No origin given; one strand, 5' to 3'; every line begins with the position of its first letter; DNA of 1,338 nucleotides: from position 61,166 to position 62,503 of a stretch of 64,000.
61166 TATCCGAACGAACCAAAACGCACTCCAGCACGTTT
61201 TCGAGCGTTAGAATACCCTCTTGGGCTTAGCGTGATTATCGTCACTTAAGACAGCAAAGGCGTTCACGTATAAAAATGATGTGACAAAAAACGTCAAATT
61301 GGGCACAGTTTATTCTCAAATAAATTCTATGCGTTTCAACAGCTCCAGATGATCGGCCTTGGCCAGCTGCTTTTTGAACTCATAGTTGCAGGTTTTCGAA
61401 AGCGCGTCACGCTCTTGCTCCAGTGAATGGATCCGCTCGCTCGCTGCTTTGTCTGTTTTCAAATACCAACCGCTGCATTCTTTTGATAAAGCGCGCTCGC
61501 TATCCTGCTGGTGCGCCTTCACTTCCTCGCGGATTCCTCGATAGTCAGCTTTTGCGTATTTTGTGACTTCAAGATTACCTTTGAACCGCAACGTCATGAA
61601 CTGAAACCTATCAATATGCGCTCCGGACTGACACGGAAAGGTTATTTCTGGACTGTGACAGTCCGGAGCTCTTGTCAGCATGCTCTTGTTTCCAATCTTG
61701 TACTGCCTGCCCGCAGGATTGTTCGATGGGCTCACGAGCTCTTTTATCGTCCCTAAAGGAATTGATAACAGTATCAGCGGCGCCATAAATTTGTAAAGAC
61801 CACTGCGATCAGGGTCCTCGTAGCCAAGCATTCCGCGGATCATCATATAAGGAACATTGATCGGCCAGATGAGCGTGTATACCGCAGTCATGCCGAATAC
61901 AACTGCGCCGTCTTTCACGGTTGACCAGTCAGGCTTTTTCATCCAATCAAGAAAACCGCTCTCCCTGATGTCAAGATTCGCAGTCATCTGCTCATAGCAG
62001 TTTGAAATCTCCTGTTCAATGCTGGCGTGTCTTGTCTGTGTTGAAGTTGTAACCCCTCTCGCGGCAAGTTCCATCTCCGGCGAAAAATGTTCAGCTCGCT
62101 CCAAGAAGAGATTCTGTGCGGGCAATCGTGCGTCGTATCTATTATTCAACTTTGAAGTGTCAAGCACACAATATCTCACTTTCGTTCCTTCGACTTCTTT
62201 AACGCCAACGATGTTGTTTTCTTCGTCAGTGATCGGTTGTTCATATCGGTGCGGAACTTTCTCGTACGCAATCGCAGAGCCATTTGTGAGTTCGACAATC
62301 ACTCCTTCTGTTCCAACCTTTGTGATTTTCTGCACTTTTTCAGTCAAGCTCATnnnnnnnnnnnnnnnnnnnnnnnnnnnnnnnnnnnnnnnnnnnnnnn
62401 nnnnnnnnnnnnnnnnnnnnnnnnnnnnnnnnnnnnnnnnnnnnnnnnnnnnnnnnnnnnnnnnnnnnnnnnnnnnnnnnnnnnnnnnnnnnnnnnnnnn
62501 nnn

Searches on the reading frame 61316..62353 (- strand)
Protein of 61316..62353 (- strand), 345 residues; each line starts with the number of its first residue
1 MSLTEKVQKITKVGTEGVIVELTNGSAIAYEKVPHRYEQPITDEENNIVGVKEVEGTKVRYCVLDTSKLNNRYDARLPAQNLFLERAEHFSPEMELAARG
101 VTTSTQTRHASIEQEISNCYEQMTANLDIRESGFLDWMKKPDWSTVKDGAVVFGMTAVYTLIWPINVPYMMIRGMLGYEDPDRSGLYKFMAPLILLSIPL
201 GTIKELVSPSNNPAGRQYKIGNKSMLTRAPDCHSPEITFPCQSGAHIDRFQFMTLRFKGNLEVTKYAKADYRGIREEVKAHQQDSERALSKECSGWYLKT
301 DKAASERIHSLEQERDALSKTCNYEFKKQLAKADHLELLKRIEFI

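Call 13: search_protein_families(library=pfam, proteins=[window:61316-62353:-], max_evalue=0.001)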
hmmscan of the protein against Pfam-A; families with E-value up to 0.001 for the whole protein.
window:61316-62353:- (345 aa): 0 families

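Call 32: find_encoding_contigs(protein=window:61316-62353:-, flank=10000, max_places=6)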
Protein window:61316-62353:- (345 aa): 13 contigs read that carry it; 5 places shown.
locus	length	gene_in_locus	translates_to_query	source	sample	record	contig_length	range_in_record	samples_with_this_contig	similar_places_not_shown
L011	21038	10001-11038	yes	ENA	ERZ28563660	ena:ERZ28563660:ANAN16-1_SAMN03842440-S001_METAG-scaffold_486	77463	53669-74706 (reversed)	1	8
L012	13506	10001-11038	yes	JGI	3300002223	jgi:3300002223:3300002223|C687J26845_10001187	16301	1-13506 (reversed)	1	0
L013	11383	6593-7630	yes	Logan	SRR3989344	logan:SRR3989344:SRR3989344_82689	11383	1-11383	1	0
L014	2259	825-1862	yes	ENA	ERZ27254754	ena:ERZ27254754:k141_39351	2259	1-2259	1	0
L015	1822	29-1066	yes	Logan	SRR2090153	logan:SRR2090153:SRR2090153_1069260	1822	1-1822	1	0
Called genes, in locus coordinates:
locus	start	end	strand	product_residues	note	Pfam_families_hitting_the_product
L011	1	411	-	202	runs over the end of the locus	PF03458:Gly_transporter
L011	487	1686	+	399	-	-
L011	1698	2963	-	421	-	PF00364:Biotin_lipoyl, PF25997:BSH_YhbJ, PF02817:E3_binding, PF00198:2-oxoacid_dh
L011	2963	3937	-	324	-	PF02779:Transket_pyr, PF02780:Transketolase_C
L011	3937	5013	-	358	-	PF00676:E1_dh, PF13292:DXP_synthase_N (weak)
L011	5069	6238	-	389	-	PF01950:FBPase_3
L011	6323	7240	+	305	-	PF04014:MazE_antitoxin (faint)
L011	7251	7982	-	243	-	PF01978:TrmB, PF24217:DUF7436 (faint), PF11495:TrmB_EBD_N (weak)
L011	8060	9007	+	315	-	-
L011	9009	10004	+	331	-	-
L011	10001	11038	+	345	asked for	-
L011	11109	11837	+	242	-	-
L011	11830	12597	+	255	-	-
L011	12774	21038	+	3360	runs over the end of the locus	PF14524:Wzt_C (faint), PF19077:Big_13 (faint), PF18911:PKD_4 (faint), PF01835:MG2 (faint), PF15418:DUF4625 (faint), PF16403:Bact_surface_Ig-like (faint), PF20942:DUF4785_2nd (faint), PF17957:Big_7 (weak), +1 more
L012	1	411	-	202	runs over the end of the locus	PF03458:Gly_transporter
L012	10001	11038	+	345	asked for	-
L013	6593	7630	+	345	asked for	-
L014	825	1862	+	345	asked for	-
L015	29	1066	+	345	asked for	-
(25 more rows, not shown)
